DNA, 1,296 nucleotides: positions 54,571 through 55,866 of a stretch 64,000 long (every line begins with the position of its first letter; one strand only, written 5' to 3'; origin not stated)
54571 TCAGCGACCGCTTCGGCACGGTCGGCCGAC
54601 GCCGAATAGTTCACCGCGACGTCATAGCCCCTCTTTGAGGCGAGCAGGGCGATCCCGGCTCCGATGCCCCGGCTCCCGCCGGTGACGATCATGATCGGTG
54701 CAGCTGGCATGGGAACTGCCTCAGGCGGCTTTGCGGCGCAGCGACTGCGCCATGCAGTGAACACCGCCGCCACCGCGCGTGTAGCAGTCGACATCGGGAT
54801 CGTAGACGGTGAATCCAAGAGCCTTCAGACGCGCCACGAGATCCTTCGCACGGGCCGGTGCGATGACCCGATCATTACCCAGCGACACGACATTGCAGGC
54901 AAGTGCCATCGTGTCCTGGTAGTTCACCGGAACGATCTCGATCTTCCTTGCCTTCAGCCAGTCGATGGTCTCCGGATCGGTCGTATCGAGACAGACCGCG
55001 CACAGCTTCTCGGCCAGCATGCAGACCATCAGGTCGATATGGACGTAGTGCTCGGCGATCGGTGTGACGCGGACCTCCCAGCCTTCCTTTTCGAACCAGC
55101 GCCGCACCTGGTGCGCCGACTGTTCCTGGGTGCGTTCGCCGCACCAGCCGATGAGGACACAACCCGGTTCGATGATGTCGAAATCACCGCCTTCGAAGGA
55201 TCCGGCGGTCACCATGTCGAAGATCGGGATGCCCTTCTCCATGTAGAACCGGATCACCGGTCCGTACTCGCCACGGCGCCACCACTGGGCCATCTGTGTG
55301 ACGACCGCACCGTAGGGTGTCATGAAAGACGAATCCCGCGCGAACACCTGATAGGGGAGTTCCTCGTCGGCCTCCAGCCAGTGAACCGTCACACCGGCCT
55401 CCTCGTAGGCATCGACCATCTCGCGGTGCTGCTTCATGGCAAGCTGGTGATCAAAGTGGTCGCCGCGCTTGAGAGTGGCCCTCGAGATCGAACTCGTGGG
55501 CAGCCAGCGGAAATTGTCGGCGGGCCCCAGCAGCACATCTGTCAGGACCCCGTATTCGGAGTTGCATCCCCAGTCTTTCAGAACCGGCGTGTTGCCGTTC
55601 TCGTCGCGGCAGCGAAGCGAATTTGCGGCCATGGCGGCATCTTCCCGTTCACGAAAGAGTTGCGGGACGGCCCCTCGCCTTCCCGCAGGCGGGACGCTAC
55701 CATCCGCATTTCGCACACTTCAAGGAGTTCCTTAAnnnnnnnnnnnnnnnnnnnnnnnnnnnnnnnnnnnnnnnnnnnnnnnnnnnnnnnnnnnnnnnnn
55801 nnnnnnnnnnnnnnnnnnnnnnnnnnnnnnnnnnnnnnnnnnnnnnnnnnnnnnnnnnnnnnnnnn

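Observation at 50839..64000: Catabolic cluster with TMADH-family flavoprotein, DDAH-superfamily enzyme, two paralogous TPP enzymes, class II / RraA / HpcH aldolases and a polyamine-type SBP: pathway not assignable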

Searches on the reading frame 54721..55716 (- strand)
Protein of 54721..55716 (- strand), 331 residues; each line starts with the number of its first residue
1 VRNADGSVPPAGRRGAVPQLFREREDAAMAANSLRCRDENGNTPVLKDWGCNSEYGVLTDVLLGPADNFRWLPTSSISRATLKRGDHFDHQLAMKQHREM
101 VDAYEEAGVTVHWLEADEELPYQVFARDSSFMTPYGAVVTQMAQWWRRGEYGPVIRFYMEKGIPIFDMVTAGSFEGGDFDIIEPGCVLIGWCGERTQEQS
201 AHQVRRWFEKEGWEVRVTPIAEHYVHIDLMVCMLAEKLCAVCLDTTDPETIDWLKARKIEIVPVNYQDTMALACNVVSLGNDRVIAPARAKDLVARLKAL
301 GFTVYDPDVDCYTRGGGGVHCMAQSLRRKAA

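Call 3: search_protein_families(library=pfam, proteins=[window:54721-55716:-])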
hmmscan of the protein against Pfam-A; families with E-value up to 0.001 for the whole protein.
window:54721-55716:- (331 aa): 2 families
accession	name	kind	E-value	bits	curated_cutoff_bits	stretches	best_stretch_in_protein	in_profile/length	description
PF19420.4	DDAH_eukar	-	5.2e-24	85.4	23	1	90-324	25-288/291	N,N dimethylarginine dimethylhydrolase, eukaryotic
PF02274.22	ADI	-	3e-14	53.3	22.8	2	118-210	119-221/377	Arginine deiminase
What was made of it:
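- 54721..55632 (-): DDAH/arginine-deiminase-superfamily hydrolase, 303 aa, from a very conserved uncharacterised family. PF19420 at 85 bits (call 3).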

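Call 4: search_protein_families(library=ncbifam, proteins=[window:54721-55716:-])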
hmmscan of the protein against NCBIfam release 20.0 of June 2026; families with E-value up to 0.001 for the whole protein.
window:54721-55716:- (331 aa): 7 families
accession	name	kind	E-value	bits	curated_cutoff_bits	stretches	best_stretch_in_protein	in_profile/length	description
NF045659.1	DiMArgaseDdahMtb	equivalog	3.3e-23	82.3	300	1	86-322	48-279/283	dimethylargininase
NF045660.1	DiMthArgaseDdahStm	equivalog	4.1e-20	72.6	340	1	87-323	23-246/249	dimethylargininase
NF045658.1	DiMArgaseDdah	equivalog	6e-19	68.8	450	1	87-323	25-251/254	dimethylargininase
NF052232.1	Arg_dihydro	equivalog_domain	3.6e-15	55.9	450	1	91-323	33-264/266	arginine dihydrolase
NF052231.1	bifunc_ArgZ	exception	6.5e-14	51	1025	1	91-324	35-267/696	bifunctional arginine dihydrolase/ornithine cyclodeaminase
NF002381.0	PRK01388.1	subfamily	8.1e-12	44.7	414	1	120-237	153-280/405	arginine deiminase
TIGR01078.1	arcA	equivalog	1.4e-09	37.3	489.1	1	119-237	151-280/408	arginine deiminase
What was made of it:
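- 54721..55632 (-): DDAH equivalogs score 69-82 bits against cut-offs of 300-450 (call 4).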

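Call 19: find_homologous_proteins(query=window:54721-55632:-, max_evalue=1e-10)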
Query window:54721-55632:- (303 aa): 4766 proteins with E <= 1e-10 among 5780 candidates; the best 120 are listed.
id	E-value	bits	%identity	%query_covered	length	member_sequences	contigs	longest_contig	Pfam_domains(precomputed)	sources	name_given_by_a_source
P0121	1.3e-193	660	91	100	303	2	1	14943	PF19420.6,PF02274.23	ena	-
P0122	5.5e-192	655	90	99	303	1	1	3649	PF19420.6,PF02274.23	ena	-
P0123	9.0e-192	654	90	99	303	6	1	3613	PF19420.6,PF02274.23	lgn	-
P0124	4.9e-191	652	90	99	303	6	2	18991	PF19420.6,PF02274.23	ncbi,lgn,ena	-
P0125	6.0e-191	651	90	100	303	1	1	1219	PF19420.6,PF02274.23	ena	-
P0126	1.4e-190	650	90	99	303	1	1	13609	PF19420.6,PF02274.23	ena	-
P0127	1.9e-190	650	88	100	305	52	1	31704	PF19420.6,PF02274.23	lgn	-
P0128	1.9e-190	650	90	99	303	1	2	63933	PF19420.6,PF02274.23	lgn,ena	-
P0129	2.1e-190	650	90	99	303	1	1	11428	PF19420.6,PF02274.23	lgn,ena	-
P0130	2.2e-190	649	90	99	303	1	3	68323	PF19420.6,PF02274.23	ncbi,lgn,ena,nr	ncbi:MAG: arginine deiminase family protein [bacterium]|nr:arginine deiminase family protein [bacter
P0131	4.9e-190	648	90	99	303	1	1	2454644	PF19420.6,PF02274.23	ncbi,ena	-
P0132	1.5e-188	644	89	99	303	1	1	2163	PF19420.6,PF02274.23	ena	-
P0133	1.5e-187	640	89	99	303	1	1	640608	PF19420.6,PF02274.23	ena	-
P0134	2.7e-180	616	85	99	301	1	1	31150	PF19420.6,PF02274.23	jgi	-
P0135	3.8e-180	616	85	98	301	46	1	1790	PF19420.6,PF02274.23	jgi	-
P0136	7.4e-180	615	84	99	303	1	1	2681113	PF19420.6,PF02274.23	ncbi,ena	-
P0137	4.7e-179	612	84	99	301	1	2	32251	PF19420.6,PF02274.23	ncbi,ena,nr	ncbi:MAG: arginine deiminase family protein [Proteobacteria bacterium]|nr:arginine deiminase family 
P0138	6.9e-179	612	85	98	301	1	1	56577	PF19420.6,PF02274.23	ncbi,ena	-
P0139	7.0e-179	612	84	99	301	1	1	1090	PF19420.6,PF02274.23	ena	-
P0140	1.2e-178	611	84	99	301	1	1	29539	PF19420.6,PF02274.23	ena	-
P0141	3.4e-178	609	84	98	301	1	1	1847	PF19420.6,PF02274.23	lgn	-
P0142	3.7e-178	609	83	100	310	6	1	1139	PF19420.6,PF02274.23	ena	-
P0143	6.3e-178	609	84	98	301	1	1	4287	PF19420.6,PF02274.23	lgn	-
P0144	6.3e-178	609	84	99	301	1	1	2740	PF19420.6,PF02274.23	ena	-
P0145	8.1e-178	608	85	98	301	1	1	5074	PF19420.6,PF02274.23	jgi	jgi:N-dimethylarginine dimethylaminohydrolase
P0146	8.2e-178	608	84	99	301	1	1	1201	PF19420.6,PF02274.23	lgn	-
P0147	1.2e-177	608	84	99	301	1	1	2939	PF19420.6,PF02274.23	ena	-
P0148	2.2e-177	607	85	98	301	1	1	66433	PF19420.6,PF02274.23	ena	-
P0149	2.3e-177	607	84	98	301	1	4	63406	PF19420.6,PF02274.23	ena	-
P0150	4.6e-177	606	84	98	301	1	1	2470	PF19420.6,PF02274.23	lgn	-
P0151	5.7e-177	605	84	98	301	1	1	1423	PF19420.6,PF02274.23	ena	-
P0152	7.8e-177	605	84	99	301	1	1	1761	PF19420.6,PF02274.23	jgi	-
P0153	5.6e-176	602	84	98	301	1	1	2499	PF19420.6,PF02274.23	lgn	-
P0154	2.3e-173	594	84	98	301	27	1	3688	PF19420.6,PF02274.23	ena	-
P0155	3.7e-164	563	79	98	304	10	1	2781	PF19420.6,PF02274.23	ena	-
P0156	5.5e-161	553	77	100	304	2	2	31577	PF19420.6,PF02274.23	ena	-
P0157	7.3e-161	553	79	98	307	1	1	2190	PF19420.6,PF02274.23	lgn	-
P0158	1.5e-159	548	78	98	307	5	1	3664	PF19420.6,PF02274.23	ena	-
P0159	1.4e-156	538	78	99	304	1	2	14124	PF19420.6,PF02274.23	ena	-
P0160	2.1e-155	535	77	98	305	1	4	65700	PF19420.6,PF02274.23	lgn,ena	-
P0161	1.7e-153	528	74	98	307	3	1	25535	PF19420.6,PF02274.23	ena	-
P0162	4.9e-153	527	75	99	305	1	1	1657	PF19420.6,PF02274.23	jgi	jgi:N-dimethylarginine dimethylaminohydrolase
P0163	7.0e-152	523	73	99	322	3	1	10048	PF19420.6,PF02274.23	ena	-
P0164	1.5e-150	519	73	100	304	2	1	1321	PF19420.6,PF02274.23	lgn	-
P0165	1.8e-150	518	84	85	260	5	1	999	PF19420.6,PF02274.23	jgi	jgi:N-dimethylarginine dimethylaminohydrolase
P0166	4.4e-150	517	73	98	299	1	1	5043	PF19420.6,PF02274.23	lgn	-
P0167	2.2e-149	515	73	99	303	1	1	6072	PF19420.6,PF02274.23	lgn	-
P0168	3.0e-149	514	72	99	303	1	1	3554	PF19420.6,PF02274.23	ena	-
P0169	3.2e-149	514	73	98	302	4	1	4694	PF19420.6,PF02274.23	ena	-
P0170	4.9e-149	514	72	99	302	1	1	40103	PF19420.6,PF02274.23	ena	-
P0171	2.8e-148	511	75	94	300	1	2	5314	PF19420.6,PF02274.23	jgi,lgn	jgi:N-dimethylarginine dimethylaminohydrolase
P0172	9.9e-148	509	75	94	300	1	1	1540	PF19420.6,PF02274.23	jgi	jgi:N-dimethylarginine dimethylaminohydrolase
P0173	1.4e-147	509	75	94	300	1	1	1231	PF19420.6,PF02274.23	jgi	jgi:N-dimethylarginine dimethylaminohydrolase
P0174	1.9e-147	508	72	98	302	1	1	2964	PF19420.6,PF02274.23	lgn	-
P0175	2.1e-147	508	75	94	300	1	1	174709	PF19420.6,PF02274.23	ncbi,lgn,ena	-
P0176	2.6e-147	508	73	97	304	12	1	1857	PF19420.6,PF02274.23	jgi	-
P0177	2.7e-147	508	74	94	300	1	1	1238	PF19420.6,PF02274.23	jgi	jgi:N-dimethylarginine dimethylaminohydrolase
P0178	2.7e-147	508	74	94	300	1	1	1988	PF19420.6,PF02274.23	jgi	jgi:N-dimethylarginine dimethylaminohydrolase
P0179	2.8e-147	508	71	98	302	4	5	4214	PF19420.6,PF02274.23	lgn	-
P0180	3.2e-147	508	71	99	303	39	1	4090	PF19420.6,PF02274.23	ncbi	-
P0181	2.3e-145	502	74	95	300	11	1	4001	PF19420.6,PF02274.23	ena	-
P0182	2.7e-145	501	75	93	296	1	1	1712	PF19420.6,PF02274.23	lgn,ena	-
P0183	2.8e-145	501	72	97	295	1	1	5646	PF19420.6,PF02274.23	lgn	-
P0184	2.9e-145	501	72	99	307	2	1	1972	PF19420.6,PF02274.23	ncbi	-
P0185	5.3e-145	500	71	99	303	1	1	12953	PF19420.6,PF02274.23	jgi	jgi:N-dimethylarginine dimethylaminohydrolase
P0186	5.6e-145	500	75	93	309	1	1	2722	PF19420.6,PF02274.23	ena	-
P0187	6.0e-145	500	70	98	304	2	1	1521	PF19420.6,PF02274.23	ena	-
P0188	1.2e-144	499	75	93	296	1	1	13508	PF19420.6,PF02274.23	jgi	jgi:N-dimethylarginine dimethylaminohydrolase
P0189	1.4e-144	499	76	92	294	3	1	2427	PF19420.6,PF02274.23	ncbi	-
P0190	1.5e-144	499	75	93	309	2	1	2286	PF19420.6,PF02274.23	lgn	-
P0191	1.5e-144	499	72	99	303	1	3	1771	PF19420.6,PF02274.23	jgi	jgi:N-dimethylarginine dimethylaminohydrolase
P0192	1.6e-144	499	72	98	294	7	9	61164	PF19420.6,PF02274.23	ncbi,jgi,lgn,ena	-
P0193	1.6e-144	499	75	92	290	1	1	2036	PF19420.6,PF02274.23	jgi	jgi:N-dimethylarginine dimethylaminohydrolase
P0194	1.9e-144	499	70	98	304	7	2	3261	PF19420.6,PF02274.23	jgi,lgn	jgi:N-dimethylarginine dimethylaminohydrolase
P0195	1.9e-144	499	75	92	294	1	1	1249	PF19420.6,PF02274.23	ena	-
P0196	2.0e-144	499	75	92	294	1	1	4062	PF19420.6,PF02274.23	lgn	-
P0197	3.2e-144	498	75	94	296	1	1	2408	PF19420.6,PF02274.23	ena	-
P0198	3.2e-144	498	75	94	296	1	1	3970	PF19420.6,PF02274.23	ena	-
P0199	4.7e-144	497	75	93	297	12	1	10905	PF19420.6,PF02274.23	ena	-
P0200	5.2e-144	497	74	96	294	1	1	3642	PF19420.6,PF02274.23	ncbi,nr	ncbi:MAG: arginine deiminase family protein [Pseudomonadota bacterium]|nr:arginine deiminase family 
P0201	5.7e-144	497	73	96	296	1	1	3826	PF19420.6,PF02274.23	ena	-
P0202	8.2e-144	496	69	100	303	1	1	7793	PF19420.6,PF02274.23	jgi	jgi:N-dimethylarginine dimethylaminohydrolase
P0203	1.0e-143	496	73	94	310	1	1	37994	PF19420.6,PF02274.23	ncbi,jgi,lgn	jgi:N-dimethylarginine dimethylaminohydrolase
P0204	1.9e-143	495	75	92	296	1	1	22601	PF19420.6,PF02274.23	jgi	jgi:N-dimethylarginine dimethylaminohydrolase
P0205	1.9e-143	495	75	92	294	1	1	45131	PF19420.6,PF02274.23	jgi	jgi:N-dimethylarginine dimethylaminohydrolase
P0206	1.9e-143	495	74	93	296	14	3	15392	PF19420.6,PF02274.23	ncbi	-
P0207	2.9e-143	495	75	94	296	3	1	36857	PF19420.6,PF02274.23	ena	-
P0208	3.5e-143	494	69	98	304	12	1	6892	PF19420.6,PF02274.23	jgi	-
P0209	3.5e-143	494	72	95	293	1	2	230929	PF19420.6,PF02274.23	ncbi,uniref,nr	ncbi:dimethylarginine dimethylaminohydrolase family protein [Dongia soli]|uniref:arginine deiminase 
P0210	3.7e-143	494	73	96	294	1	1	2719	PF19420.6,PF02274.23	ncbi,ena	-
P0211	3.8e-143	494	73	96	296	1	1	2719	PF19420.6,PF02274.23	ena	-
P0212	4.3e-143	494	72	96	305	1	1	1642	PF19420.6,PF02274.23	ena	-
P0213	4.4e-143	494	69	99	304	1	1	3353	PF19420.6,PF02274.23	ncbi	ncbi:MAG: arginine deiminase family protein [Chloroflexota bacterium]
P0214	4.6e-143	494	73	93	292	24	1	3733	PF19420.6,PF02274.23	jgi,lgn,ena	-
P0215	5.3e-143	494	72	93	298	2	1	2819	PF19420.6,PF02274.23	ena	-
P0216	5.4e-143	494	72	96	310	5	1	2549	PF19420.6,PF02274.23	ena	-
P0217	6.0e-143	494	71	97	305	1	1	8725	PF19420.6,PF02274.23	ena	-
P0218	6.1e-143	494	72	95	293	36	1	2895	PF19420.6,PF02274.23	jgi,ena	-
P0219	6.4e-143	494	75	92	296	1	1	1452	PF19420.6,PF02274.23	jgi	-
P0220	7.3e-143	493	69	98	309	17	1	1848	PF19420.6,PF02274.23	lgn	-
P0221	7.5e-143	493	72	96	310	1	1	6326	PF19420.6,PF02274.23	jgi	jgi:N-dimethylarginine dimethylaminohydrolase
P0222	7.7e-143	493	74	93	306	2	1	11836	PF19420.6,PF02274.23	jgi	jgi:N-dimethylarginine dimethylaminohydrolase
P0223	8.4e-143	493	74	93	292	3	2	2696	PF19420.6,PF02274.23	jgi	jgi:N-dimethylarginine dimethylaminohydrolase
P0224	8.6e-143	493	72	95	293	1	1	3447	PF19420.6,PF02274.23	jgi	jgi:N-dimethylarginine dimethylaminohydrolase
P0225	8.7e-143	493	73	96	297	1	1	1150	PF19420.6,PF02274.23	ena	-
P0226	8.9e-143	493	73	92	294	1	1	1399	PF19420.6,PF02274.23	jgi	jgi:N-dimethylarginine dimethylaminohydrolase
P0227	1.0e-142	493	74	92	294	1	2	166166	PF19420.6,PF02274.23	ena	-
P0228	1.1e-142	493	73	94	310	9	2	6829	PF19420.6,PF02274.23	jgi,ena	-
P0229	1.2e-142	493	73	93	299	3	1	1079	PF19420.6,PF02274.23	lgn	-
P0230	1.3e-142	493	75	93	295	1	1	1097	PF19420.6,PF02274.23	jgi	jgi:N-dimethylarginine dimethylaminohydrolase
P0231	1.3e-142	493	73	96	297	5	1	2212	PF19420.6,PF02274.23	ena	-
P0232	1.4e-142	492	73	94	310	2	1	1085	PF19420.6,PF02274.23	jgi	jgi:N-dimethylarginine dimethylaminohydrolase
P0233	1.6e-142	492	72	95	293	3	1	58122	PF19420.6,PF02274.23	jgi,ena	-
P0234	1.7e-142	492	73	96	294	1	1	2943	PF19420.6,PF02274.23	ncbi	ncbi:MAG: arginine deiminase family protein [Alphaproteobacteria bacterium]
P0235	2.2e-142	492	74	93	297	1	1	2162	PF19420.6,PF02274.23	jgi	-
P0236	2.3e-142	492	71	95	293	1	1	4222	PF19420.6,PF02274.23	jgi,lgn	jgi:N-dimethylarginine dimethylaminohydrolase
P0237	2.4e-142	492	73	93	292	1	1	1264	PF19420.6,PF02274.23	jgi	-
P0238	2.4e-142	492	72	96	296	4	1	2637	PF19420.6,PF02274.23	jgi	jgi:N-dimethylarginine dimethylaminohydrolase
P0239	2.6e-142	492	70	98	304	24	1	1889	PF19420.6,PF02274.23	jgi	jgi:N-dimethylarginine dimethylaminohydrolase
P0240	3.0e-142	491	73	94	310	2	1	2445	PF19420.6,PF02274.23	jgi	jgi:N-dimethylarginine dimethylaminohydrolase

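Call 21: find_related_loci(query=A1, collection=metagenome_contigs, flank=10000)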
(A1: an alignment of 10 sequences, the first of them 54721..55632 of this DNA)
Query A1 (303 aa) in metagenome_contigs; peptide patterns used: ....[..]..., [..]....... (x = any residue, [..] = any of these).
600 stretches matched a pattern (row limit reached: there are more); 463 encode a relative of the query (tblastn E <= 1e-3); the best 80 are kept; 80 distinct loci.
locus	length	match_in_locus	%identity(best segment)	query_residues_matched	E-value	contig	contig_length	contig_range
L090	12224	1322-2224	89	1-301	0e+0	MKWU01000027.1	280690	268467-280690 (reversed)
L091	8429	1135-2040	84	2-303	0e+0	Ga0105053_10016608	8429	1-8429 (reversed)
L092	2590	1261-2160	85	2-301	0e+0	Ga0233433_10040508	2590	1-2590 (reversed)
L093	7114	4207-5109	85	1-301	0e+0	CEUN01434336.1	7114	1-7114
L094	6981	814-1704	85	4-300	1e-179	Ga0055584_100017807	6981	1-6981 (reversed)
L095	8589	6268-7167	77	1-300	8e-163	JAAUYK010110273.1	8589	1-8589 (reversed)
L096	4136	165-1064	73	4-303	2e-159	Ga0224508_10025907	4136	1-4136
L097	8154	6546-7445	73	1-300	5e-154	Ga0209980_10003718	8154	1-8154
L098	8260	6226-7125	72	1-300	4e-152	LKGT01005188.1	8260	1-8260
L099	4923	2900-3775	72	9-300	1e-150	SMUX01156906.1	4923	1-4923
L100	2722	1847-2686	76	21-300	1e-154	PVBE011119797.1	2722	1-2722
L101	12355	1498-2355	73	15-300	7e-146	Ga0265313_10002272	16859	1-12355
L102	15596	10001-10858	73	15-300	7e-146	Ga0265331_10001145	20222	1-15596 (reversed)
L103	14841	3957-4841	70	6-300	1e-145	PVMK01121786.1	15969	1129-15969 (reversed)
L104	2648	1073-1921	75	21-303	2e-153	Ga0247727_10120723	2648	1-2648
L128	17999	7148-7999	70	11-300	2e-138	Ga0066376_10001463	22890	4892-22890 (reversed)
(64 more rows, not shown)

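Call 43: search_solved_structures(query=window:54721-55632:-, max_evalue=0.001)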
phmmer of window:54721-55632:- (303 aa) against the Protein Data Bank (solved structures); distinct sequences matched with E-value up to 0.001: 9.
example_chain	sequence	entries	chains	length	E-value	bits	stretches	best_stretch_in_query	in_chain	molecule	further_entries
3rhy_A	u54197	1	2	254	1.4e-11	47.3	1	60-295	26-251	N(G),N(G)-dimethylarginine dimethylaminohydrolase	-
3bpb_A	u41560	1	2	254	2e-10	43.4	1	60-295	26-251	dimethylarginine dimethylaminohydrolase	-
1h70_A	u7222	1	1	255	2.8e-10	43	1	60-295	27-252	NG, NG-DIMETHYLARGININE DIMETHYLAMINOHYDROLASE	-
6jv0_A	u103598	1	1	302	1.9e-08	36.9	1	64-295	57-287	Sll1336 protein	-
6juz_A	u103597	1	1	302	2.6e-08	36.5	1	64-295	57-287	Sll1336 protein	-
6juy_A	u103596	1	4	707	1.4e-07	34.1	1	64-295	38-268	Sll1336 protein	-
6jv1_A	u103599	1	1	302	2.4e-07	33.3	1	64-293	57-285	Sll1336 protein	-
2ci1_A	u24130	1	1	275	0.00013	24.4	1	42-213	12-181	NG, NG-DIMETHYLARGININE DIMETHYLAMINOHYDROLASE 1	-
2c6z_A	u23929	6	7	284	0.00013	24.3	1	42-213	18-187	NG, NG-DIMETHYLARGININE DIMETHYLAMINOHYDROLASE 1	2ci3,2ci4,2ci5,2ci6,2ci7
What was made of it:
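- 54721..55632 (-): The best solved relatives reach only 47 bits (call 43).
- Closest known: Dimethylarginine dimethylaminohydrolase. Different: Scores to DDAH and ArgZ models and structures are only 47-82 bits, far below the equivalog cut-offs (calls 4, 43).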

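Call 48: search_dna_similar(query=window:54721-55632:-, collection=plasmids, mode=protein, max_rows=25, max_evalue=1e-30)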
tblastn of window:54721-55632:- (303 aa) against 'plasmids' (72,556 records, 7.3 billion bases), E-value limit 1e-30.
Records with a match: 21; places in all: 21; records where one place covers at least 80% of the query: 21.
Best place of each record, by identity: <60% 21.
By first word of the organism name: Sinorhizobium 6; Phyllobacterium 2; Rhizobium 2; Komagataeibacter 2; Pararhizobium 1; Halioglobus 1; Roseovarius 1; Alisedimentitalea 1; Rhodobacteraceae 1; Kozakia 1; and 3 more.
By predicted mobility (MOB-suite, as given by PLSDB): non-mobilizable 12; conjugative 9.
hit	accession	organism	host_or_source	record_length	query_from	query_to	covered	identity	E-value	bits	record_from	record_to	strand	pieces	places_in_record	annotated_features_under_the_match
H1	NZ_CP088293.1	Phyllobacterium sp. T1018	Melilotus albus,Cell culture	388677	5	303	99%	56.5%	2e-104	340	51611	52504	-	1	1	dimethylarginine dimethylaminohydrolase family protein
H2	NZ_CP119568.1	Pararhizobium qamdonense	cell culture,soil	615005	5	303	99%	55.9%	2e-101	332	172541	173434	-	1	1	dimethylarginine dimethylaminohydrolase family protein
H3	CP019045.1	Halioglobus pacificus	Pure cultured ...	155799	1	300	99%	55.1%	6e-108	351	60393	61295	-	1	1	record has no annotation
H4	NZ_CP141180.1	Roseovarius sp. Pro17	Chionoecetes japonicus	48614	5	300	98%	54.7%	1e-93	310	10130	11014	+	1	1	dimethylarginine dimethylaminohydrolase family protein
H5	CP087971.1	Rhizobium sp. RCAM05350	cell culture,fouling of walls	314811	5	303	99%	53.9%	5e-77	335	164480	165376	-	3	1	none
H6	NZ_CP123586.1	Alisedimentitalea scapharcae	Anadara broughtonii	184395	17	303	95%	49.5%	8e-89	296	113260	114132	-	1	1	arginine deiminase family protein | Zn-dependent hydrolase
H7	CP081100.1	Rhodobacteraceae bacterium M382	-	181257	17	303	95%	49.5%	1e-88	295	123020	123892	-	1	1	amidinotransferase | Zn-dependent hydrolase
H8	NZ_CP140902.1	Sinorhizobium medicae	Medicago lupulina,whole organism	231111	21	301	93%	43.4%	1e-75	258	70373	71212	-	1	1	arginine deiminase family protein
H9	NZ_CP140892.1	Sinorhizobium medicae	Medicago lupulina,whole organism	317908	21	301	93%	43.4%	1e-75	258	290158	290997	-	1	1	arginine deiminase family protein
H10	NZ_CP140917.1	Sinorhizobium medicae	Medicago lupulina,whole organism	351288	21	301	93%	43.4%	1e-75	258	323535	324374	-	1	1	arginine deiminase family protein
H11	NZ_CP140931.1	Sinorhizobium medicae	Medicago lupulina,whole organism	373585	21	301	93%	43.4%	1e-75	258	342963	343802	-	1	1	arginine deiminase family protein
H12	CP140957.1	Sinorhizobium meliloti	Medicago lupulina,whole organism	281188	21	301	93%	43.1%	7e-75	256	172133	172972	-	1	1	arginine deiminase family protein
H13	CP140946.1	Sinorhizobium meliloti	Medicago lupulina,whole organism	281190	21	301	93%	43.1%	7e-75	256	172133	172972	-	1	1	arginine deiminase family protein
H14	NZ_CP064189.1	Rhizobium sp. 007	Onobrychis viciifolia,cell culture,root ...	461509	21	301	93%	43.1%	1e-74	255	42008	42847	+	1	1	arginine deiminase family protein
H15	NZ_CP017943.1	Phyllobacterium zundukense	Oxytropis triphylla,cell culture,root ...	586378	21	302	93%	42.8%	1e-74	255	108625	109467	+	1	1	arginine deiminase family protein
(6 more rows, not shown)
